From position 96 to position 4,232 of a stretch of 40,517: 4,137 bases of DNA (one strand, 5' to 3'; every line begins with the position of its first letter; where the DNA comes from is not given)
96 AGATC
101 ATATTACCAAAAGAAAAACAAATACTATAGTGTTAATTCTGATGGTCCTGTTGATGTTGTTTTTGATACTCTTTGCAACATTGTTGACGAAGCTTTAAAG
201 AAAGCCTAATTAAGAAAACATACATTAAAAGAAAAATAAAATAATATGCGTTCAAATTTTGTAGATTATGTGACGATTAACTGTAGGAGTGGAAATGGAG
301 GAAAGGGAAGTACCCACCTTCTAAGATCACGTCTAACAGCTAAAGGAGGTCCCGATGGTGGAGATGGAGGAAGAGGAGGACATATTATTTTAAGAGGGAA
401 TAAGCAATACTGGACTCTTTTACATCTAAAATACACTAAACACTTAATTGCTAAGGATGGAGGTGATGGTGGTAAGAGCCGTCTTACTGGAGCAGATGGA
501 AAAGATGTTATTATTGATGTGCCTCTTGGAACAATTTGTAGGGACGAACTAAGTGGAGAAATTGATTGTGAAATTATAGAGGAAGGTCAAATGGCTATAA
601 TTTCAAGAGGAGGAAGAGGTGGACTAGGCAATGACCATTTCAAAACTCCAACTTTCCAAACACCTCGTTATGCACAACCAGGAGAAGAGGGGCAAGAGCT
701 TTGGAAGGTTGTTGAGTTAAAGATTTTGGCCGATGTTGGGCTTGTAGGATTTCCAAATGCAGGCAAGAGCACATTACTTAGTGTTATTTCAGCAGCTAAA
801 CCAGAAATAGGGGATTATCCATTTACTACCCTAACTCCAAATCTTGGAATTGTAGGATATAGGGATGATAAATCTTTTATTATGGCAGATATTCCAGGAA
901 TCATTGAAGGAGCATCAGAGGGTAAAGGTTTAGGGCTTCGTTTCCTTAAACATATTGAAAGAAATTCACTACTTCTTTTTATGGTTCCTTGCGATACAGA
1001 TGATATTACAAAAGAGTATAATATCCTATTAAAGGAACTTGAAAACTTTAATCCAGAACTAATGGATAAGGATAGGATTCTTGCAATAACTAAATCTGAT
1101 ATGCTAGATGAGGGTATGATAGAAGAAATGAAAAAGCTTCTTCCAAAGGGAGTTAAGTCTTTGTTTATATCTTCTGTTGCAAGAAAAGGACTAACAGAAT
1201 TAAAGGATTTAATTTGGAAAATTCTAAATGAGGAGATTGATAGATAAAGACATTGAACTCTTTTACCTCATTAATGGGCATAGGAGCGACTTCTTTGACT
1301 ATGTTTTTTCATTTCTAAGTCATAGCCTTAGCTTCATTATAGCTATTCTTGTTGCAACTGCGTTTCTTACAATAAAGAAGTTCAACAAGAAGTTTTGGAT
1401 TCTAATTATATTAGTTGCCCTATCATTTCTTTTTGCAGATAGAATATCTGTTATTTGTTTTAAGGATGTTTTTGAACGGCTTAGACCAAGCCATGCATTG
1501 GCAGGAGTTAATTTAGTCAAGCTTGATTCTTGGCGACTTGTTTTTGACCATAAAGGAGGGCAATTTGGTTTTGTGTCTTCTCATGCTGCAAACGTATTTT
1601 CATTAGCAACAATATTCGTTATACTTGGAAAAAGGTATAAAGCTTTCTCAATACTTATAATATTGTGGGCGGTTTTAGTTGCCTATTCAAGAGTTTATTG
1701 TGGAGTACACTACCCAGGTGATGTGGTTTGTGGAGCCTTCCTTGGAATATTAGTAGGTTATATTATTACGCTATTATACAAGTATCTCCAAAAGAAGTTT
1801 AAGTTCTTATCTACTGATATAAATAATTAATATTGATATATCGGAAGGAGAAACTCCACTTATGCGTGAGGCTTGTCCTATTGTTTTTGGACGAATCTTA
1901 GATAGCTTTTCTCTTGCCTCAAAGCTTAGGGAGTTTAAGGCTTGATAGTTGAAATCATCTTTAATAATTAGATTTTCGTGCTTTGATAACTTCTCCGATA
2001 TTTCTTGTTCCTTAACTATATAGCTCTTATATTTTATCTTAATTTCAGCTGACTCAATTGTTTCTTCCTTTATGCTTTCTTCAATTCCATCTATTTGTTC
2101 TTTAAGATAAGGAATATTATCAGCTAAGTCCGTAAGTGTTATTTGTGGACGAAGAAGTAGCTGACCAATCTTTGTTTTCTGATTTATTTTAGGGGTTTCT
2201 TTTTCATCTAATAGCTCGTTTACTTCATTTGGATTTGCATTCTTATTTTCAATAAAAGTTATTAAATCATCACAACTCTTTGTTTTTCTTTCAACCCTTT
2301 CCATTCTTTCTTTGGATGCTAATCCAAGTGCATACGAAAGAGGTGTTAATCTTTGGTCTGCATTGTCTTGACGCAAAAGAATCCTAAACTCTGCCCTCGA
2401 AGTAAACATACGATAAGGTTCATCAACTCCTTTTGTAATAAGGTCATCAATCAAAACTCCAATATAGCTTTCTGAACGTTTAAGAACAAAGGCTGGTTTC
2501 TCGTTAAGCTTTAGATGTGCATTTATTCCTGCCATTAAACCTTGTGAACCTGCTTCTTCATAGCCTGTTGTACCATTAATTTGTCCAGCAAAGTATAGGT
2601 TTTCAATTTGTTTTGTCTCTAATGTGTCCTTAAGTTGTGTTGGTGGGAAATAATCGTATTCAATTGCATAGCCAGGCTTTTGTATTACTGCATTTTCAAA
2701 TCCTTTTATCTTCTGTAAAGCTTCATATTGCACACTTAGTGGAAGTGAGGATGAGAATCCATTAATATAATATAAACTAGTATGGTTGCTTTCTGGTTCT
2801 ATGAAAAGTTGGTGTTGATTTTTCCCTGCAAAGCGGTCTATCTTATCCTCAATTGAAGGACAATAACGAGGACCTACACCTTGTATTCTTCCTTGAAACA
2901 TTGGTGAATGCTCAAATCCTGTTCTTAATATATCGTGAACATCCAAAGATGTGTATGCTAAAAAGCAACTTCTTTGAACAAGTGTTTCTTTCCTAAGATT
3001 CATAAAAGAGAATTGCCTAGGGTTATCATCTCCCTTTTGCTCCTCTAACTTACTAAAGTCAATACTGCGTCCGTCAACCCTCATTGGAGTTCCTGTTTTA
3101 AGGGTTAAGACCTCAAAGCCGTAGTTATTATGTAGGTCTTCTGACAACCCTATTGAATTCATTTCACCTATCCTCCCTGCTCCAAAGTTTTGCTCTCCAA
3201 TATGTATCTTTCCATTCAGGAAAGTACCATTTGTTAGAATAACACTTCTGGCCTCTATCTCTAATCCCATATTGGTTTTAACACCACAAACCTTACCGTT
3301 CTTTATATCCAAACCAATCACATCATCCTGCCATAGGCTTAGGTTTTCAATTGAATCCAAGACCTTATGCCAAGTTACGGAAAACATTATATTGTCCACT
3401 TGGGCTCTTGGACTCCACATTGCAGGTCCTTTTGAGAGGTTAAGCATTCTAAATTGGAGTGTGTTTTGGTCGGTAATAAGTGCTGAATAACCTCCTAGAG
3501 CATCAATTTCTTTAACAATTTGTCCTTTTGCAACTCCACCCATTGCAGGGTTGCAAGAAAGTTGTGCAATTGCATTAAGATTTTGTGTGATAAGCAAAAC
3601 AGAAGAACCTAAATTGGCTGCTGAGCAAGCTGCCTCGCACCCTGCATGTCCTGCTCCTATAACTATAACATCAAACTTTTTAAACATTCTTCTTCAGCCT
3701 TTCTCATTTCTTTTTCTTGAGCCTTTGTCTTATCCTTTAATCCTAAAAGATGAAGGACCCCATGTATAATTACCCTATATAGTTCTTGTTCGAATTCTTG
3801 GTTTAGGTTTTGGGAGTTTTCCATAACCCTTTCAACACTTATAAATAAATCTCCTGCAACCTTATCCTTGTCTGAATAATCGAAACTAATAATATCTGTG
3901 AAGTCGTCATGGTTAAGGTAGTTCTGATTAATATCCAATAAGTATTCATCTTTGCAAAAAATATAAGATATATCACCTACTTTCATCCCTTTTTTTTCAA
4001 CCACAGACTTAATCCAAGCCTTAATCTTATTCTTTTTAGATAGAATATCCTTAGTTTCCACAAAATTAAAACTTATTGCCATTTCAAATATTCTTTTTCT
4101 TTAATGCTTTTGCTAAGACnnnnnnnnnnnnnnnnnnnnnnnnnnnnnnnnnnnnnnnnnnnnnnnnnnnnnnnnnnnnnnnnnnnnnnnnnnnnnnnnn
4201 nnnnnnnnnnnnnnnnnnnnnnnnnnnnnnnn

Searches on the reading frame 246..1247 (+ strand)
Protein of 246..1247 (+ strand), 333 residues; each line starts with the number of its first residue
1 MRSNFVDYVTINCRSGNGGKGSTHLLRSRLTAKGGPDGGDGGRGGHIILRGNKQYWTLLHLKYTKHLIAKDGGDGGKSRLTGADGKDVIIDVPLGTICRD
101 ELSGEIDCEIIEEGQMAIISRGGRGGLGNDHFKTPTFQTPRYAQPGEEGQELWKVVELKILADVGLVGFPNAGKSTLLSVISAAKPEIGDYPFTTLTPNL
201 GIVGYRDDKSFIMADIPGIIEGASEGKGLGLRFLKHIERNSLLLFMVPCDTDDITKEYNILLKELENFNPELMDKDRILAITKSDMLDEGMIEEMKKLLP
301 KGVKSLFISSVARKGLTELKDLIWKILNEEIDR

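Call 72: search_protein_families(library=pfam, proteins=[window:246-1247:+], max_evalue=0.00001)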
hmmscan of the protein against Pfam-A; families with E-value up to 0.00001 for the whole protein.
window:246-1247:+ (333 aa): 3 families
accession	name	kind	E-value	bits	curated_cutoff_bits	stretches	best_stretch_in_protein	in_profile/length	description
PF01018.28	GTP1_OBG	-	3.9e-52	176.4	27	1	6-160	1-155/155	GTP1/OBG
PF01926.29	MMR_HSR1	-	1.9e-24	86.4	21.9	1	163-283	1-113/113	50S ribosome-binding GTPase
PF02421.24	FeoB_N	-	2.6e-09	37.2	27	1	164-321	3-154/156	Ferrous iron transport protein B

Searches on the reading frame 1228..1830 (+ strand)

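Call 72: search_protein_families(library=pfam, proteins=[window:1228-1830:+], max_evalue=0.00001)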
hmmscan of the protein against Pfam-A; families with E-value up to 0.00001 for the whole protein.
window:1228-1830:+ (200 aa): 2 families
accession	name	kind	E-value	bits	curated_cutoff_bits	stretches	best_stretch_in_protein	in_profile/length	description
PF01569.27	PAP2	-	2.2e-21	76.4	27.2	1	74-187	15-128/130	PAP2 superfamily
PF14378.12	PAP2_3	-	4e-06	27.2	27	1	25-176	34-187/190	PAP2 superfamily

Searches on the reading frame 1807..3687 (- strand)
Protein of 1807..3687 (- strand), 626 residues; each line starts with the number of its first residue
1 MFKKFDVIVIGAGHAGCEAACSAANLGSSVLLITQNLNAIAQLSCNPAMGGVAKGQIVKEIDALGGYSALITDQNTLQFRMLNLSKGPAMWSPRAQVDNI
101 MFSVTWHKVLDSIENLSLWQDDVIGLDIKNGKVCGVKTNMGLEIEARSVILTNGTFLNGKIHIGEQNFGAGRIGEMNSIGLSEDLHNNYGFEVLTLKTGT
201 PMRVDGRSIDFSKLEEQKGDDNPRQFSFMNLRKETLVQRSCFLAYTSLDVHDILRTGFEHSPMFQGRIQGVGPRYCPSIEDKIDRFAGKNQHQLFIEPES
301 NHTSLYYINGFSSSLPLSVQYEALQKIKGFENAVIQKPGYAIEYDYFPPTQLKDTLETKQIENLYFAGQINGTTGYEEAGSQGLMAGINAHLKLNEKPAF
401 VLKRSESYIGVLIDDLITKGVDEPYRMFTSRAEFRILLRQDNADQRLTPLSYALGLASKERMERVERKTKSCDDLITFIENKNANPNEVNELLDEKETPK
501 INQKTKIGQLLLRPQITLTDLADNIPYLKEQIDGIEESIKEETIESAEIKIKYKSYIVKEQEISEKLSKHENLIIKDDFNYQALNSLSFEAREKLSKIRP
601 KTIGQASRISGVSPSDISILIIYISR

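Call 72: search_protein_families(library=pfam, proteins=[window:1807-3687:-], max_evalue=0.00001)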
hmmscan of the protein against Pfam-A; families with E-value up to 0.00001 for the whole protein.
window:1807-3687:- (626 aa): 5 families
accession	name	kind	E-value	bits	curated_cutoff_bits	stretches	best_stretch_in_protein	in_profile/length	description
PF01134.28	GIDA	-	5.5e-158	526.6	22.1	1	6-397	1-390/391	Glucose inhibited division protein A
PF13932.14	SAM_GIDA_C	-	5.9e-25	87.3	27.1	1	565-620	1-56/57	tRNA modifying enzyme MnmG/GidA C-terminal helical bundle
PF21680.2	GIDA_C_1st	-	6.3e-15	56.1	24.7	1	459-561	1-96/96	tRNA modifying enzyme MnmG/GidA C-terminal helical domain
PF07992.20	Pyr_redox_2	-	9.9e-07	28.9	26.1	1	5-154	1-108/291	Pyridine nucleotide-disulphide oxidoreductase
PF12831.13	FAD_oxidored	-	3.7e-06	26.9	27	1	6-36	1-31/416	FAD dependent oxidoreductase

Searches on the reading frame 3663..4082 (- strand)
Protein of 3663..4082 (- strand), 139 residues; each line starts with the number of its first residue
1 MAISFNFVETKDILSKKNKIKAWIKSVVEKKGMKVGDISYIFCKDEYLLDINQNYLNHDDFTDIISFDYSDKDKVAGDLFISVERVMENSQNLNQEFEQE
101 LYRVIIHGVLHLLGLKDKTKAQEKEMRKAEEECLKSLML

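Call 72: search_protein_families(library=pfam, proteins=[window:3663-4082:-], max_evalue=0.00001)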
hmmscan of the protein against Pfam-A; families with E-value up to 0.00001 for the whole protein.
window:3663-4082:- (139 aa): 1 family
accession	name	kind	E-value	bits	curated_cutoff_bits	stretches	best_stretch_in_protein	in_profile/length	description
PF02130.23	YbeY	-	1.7e-29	102.7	25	1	16-137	7-129/129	Endoribonuclease YbeY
